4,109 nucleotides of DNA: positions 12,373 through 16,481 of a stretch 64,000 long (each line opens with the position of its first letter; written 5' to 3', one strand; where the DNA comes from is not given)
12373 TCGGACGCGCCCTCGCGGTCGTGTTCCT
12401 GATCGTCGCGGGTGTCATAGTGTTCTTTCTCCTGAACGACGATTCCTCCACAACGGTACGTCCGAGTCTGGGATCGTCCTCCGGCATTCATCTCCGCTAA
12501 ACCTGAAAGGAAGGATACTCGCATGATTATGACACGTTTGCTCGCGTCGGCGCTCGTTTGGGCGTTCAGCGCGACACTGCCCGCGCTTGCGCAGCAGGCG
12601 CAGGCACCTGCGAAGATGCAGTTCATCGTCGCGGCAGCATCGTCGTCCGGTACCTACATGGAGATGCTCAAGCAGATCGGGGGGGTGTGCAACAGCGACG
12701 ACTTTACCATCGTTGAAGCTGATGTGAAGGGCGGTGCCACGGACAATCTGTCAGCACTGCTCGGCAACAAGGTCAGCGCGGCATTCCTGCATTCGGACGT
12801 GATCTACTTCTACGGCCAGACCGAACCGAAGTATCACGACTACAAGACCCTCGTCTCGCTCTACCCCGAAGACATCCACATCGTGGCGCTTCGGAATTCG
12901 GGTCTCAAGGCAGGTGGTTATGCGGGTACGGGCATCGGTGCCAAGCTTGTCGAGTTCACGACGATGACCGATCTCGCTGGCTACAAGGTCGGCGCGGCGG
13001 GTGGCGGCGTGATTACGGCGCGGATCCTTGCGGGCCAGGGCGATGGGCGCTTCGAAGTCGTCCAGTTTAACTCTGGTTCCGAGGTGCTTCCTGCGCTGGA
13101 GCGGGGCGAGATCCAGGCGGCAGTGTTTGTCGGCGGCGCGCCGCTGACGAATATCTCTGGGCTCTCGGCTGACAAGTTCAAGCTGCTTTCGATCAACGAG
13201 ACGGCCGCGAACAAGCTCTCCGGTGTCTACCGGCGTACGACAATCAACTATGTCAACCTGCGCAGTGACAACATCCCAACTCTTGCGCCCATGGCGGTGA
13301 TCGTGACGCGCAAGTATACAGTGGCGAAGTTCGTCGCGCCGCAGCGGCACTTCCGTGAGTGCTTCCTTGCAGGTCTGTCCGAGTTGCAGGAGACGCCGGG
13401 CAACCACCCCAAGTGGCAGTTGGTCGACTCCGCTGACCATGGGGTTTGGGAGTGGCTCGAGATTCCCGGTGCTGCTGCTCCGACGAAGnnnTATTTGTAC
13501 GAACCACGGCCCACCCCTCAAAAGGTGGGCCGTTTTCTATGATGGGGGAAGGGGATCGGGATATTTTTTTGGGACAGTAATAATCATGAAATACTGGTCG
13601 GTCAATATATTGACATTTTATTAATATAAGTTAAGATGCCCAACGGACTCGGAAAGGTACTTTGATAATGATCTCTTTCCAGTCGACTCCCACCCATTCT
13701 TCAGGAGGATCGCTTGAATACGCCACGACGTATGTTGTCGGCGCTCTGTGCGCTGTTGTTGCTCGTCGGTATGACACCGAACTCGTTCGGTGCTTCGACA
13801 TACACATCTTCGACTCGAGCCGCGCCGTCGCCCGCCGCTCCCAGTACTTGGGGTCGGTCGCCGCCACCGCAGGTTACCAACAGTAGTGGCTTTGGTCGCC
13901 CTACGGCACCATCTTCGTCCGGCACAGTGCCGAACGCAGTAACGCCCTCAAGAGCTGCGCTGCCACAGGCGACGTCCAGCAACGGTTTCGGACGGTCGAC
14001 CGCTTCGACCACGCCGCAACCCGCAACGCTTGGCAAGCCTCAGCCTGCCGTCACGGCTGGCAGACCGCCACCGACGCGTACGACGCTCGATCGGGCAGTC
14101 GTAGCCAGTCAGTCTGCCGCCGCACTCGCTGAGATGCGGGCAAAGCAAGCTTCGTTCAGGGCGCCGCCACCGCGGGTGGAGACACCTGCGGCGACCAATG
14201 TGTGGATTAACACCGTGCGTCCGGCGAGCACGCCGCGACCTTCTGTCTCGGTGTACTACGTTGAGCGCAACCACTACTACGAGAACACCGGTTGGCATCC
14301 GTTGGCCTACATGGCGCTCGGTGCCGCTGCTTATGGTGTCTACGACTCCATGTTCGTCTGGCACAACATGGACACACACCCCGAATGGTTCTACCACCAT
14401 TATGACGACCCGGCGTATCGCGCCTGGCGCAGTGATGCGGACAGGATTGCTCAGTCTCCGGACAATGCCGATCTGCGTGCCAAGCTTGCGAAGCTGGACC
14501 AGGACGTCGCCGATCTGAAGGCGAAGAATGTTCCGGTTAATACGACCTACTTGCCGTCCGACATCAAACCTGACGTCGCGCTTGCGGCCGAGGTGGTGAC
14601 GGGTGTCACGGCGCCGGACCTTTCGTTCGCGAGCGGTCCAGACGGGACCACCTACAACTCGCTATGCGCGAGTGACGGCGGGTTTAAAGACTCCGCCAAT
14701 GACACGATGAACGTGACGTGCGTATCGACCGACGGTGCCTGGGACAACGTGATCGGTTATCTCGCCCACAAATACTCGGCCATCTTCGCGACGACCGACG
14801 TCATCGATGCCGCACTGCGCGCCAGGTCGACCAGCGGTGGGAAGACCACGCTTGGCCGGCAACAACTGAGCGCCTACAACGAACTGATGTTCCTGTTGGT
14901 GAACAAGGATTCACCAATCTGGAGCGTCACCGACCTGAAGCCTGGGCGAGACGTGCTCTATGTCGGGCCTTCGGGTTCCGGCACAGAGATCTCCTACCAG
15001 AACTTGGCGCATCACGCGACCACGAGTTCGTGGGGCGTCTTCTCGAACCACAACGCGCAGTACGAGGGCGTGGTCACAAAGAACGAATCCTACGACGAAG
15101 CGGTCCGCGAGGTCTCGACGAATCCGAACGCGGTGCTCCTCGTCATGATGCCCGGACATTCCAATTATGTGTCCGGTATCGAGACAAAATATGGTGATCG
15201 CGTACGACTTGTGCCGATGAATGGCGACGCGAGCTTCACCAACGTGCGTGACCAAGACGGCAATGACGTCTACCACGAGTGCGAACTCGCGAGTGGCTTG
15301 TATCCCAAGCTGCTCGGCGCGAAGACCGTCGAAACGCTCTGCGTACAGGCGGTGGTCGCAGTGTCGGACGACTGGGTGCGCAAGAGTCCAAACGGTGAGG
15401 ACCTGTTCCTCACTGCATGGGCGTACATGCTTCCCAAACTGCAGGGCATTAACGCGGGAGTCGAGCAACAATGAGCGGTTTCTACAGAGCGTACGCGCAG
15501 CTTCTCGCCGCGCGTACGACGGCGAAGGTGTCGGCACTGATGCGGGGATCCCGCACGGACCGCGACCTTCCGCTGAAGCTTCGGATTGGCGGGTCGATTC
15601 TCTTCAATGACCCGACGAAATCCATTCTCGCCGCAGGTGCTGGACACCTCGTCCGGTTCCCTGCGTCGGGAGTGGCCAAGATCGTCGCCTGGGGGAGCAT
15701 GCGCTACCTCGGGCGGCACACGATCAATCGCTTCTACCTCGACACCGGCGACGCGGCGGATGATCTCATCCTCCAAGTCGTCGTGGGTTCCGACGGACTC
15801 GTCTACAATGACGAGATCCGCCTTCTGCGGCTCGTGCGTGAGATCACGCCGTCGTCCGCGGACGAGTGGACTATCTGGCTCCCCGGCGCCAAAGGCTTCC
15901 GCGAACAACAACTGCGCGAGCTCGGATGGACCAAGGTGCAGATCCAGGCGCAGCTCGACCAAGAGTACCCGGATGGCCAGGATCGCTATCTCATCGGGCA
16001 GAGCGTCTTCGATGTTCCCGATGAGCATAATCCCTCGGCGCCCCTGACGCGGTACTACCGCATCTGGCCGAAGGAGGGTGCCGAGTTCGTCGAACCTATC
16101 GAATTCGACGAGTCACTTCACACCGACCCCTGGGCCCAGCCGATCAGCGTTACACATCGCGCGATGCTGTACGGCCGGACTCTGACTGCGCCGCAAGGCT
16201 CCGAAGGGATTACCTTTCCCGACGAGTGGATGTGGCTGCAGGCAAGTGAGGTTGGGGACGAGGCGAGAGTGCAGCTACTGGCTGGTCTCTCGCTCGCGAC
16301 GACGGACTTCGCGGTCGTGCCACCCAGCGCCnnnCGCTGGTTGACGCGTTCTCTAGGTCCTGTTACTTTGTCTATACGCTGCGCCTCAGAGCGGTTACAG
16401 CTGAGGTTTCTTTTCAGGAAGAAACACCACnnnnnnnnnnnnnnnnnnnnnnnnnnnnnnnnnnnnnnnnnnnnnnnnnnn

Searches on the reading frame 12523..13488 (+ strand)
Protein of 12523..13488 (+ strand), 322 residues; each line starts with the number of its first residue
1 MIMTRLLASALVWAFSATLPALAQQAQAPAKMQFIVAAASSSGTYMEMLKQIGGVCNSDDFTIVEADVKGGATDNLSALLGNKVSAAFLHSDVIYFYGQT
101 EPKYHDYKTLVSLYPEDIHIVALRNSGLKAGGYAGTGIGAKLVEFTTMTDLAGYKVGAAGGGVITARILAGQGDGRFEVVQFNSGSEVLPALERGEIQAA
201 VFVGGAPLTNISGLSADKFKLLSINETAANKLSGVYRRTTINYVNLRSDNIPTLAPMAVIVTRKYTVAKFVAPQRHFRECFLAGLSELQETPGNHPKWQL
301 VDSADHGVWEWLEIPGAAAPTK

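Call 56: search_protein_families(library=pfam, proteins=[window:12523-13488:+], max_evalue=0.001)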
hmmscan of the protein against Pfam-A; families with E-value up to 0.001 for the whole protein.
window:12523-13488:+ (322 aa): 1 family
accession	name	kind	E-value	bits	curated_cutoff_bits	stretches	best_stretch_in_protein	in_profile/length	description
PF16868.10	NMT1_3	-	4e-11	43.5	27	2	143-265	101-234/289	NMT1-like family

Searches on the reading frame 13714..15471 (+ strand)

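Call 56: search_protein_families(library=pfam, proteins=[window:13714-15471:+], max_evalue=0.001)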
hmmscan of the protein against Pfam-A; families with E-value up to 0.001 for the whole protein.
window:13714-15471:+ (586 aa): 1 family
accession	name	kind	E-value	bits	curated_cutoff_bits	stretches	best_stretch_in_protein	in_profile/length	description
PF16868.10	NMT1_3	-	4e-05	23.8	27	1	329-553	28-234/289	NMT1-like family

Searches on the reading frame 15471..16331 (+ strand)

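Call 56: search_protein_families(library=pfam, proteins=[window:15471-16331:+], max_evalue=0.001)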
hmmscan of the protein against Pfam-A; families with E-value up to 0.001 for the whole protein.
window:15471-16331:+ (287 aa): 1 family
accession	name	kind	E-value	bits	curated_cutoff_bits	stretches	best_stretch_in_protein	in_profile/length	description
PF10679.14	DUF2491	-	1e-10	41.6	25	1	190-280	123-209/210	Protein of unknown function (DUF2491)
